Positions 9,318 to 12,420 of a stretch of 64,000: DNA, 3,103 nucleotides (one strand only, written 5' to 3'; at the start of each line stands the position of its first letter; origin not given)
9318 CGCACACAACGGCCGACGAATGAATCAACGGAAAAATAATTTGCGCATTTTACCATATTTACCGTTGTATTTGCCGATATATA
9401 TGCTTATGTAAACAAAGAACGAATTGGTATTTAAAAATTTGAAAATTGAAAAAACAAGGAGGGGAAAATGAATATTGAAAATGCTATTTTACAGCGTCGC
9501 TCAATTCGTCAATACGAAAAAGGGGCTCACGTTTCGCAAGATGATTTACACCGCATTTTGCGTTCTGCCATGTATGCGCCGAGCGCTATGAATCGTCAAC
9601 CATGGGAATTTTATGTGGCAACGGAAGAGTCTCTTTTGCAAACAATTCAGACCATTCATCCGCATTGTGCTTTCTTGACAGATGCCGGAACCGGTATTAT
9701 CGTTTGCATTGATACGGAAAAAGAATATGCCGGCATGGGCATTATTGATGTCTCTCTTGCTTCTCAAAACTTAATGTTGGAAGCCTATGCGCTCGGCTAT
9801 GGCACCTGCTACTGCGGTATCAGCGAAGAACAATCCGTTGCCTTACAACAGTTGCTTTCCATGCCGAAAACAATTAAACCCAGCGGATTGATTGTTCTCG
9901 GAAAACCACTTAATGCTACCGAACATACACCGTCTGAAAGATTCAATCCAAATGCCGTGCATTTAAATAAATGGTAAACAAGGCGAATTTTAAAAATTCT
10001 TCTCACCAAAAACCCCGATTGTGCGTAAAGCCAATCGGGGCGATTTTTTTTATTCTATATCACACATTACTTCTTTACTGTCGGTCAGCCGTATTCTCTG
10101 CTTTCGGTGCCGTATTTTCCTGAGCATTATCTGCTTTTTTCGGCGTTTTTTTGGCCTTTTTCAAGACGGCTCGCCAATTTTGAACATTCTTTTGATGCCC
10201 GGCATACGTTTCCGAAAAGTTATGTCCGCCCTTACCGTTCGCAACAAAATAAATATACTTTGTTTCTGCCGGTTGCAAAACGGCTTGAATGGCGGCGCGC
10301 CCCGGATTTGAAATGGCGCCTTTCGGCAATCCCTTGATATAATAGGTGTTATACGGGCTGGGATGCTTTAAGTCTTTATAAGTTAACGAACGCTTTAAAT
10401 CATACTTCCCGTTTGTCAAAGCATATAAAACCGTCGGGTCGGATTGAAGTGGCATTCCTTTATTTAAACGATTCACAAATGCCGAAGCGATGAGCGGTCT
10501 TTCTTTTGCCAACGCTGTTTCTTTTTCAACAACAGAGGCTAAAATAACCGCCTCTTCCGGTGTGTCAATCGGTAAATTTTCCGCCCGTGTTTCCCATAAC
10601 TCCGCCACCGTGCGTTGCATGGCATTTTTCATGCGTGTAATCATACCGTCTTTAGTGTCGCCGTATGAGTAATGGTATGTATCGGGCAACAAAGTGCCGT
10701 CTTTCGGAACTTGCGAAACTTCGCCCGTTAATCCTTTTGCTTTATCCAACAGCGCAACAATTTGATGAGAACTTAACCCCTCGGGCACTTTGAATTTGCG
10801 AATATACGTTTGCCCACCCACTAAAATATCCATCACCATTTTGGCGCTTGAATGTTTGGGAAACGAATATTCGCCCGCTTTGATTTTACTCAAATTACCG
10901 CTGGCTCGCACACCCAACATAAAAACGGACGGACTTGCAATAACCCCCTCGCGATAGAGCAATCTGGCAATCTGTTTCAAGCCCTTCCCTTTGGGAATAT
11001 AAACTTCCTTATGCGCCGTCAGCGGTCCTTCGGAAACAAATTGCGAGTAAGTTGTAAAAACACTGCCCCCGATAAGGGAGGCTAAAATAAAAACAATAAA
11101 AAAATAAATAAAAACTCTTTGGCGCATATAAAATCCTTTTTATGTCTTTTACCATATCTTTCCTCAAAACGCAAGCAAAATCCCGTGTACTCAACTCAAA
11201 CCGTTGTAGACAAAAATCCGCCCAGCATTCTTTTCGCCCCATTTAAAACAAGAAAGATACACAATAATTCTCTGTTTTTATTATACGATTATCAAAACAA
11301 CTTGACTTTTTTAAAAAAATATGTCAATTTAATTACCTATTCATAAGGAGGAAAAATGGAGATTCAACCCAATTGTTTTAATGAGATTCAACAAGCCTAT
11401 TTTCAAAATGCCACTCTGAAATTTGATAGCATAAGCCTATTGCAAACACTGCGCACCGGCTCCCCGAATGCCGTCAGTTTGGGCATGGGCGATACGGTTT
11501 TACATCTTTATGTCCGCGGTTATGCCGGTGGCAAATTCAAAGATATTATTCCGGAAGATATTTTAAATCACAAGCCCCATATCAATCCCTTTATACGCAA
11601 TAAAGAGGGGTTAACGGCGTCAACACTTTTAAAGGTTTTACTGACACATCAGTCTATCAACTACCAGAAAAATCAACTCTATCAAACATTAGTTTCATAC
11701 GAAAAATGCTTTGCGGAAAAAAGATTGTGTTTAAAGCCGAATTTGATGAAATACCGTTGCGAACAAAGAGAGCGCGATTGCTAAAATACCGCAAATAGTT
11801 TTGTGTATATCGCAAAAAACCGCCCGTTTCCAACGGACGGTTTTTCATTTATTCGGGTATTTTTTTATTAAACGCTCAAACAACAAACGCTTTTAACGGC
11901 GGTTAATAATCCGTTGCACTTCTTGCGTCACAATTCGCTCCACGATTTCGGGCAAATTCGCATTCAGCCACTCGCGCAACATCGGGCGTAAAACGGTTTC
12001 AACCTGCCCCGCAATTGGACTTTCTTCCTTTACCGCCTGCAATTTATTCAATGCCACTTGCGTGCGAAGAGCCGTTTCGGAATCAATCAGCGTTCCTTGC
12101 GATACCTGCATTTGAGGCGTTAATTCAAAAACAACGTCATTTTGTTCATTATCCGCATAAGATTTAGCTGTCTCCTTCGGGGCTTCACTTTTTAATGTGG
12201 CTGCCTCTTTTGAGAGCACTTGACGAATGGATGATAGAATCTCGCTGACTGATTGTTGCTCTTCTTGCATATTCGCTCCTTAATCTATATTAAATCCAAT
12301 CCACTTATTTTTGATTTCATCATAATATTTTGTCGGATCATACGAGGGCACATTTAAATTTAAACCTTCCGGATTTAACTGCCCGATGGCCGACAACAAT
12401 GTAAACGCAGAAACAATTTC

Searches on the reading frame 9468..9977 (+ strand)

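Call 58: search_protein_families(library=pfam, proteins=[window:9468-9977:+], max_evalue=0.001)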
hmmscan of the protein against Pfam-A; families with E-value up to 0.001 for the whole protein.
window:9468-9977:+ (169 aa): 2 families
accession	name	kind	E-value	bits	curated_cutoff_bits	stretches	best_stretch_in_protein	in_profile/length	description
PF00881.29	Nitroreductase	-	2.5e-26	93.3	23.5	1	7-146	1-167/167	Nitroreductase family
PF14512.11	TM1586_NiRdase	-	3.9e-13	49.9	27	1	24-77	157-206/215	Putative TM nitroreductase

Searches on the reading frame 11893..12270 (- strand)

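Call 58: search_protein_families(library=pfam, proteins=[window:11893-12270:-], max_evalue=0.001)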
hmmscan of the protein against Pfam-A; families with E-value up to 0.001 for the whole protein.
window:11893-12270:- (125 aa): 1 family
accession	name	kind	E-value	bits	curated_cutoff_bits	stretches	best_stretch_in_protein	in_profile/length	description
PF10691.14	DUF2497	-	1.1e-14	55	27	1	65-122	16-74/75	Protein of unknown function (DUF2497)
